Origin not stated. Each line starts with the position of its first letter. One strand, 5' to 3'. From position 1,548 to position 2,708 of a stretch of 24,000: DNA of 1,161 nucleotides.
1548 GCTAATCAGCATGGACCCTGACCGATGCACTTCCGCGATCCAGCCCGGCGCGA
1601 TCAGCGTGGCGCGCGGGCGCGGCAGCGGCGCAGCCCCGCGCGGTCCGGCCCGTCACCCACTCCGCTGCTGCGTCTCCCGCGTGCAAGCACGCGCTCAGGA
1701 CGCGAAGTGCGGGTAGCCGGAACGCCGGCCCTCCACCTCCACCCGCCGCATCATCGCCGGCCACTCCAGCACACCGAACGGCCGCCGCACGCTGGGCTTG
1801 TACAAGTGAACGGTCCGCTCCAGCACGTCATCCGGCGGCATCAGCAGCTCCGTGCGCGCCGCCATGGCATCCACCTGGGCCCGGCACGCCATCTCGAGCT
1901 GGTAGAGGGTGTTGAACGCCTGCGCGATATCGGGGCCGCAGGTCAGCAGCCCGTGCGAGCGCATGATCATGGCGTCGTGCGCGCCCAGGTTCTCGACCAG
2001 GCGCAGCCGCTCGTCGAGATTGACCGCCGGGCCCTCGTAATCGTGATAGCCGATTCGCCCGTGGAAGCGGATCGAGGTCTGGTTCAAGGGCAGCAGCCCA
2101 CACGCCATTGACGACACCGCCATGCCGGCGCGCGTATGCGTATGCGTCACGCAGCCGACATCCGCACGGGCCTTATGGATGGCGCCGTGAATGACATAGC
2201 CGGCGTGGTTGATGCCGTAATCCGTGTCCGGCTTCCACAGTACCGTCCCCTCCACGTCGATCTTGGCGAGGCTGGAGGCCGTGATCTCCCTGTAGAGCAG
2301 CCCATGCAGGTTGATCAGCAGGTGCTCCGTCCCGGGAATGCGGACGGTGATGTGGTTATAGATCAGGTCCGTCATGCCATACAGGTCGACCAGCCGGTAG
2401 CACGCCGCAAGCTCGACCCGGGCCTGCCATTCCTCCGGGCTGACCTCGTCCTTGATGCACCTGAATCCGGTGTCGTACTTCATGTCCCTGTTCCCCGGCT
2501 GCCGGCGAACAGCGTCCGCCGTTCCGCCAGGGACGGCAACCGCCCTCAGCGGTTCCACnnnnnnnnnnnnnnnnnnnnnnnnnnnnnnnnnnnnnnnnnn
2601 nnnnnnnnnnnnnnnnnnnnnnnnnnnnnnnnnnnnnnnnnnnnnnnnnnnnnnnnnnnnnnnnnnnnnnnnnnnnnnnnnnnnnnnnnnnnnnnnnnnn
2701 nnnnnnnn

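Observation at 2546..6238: Orphan, cysteine-free ~1230-aa mosaic exoprotein stacking five distinct repeat/domain types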

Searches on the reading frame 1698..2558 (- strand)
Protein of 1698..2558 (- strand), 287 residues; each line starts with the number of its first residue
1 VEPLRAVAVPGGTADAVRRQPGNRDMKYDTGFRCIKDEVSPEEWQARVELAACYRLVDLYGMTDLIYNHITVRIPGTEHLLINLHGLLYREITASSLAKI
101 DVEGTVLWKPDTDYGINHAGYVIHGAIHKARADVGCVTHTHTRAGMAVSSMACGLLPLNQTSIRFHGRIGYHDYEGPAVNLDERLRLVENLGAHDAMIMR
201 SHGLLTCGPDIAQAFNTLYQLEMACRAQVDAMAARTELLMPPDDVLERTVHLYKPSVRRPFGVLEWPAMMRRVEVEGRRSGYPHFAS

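Call 16: search_protein_families(library=pfam, proteins=[window:1698-2558:-], max_evalue=0.001)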
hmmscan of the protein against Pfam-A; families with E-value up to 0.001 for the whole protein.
window:1698-2558:- (287 aa): 1 family
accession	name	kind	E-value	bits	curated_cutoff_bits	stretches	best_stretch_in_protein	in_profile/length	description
PF00596.27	Aldolase_II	-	1.6e-45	155.7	22.2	1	49-229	2-183/183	Class II Aldolase and Adducin N-terminal domain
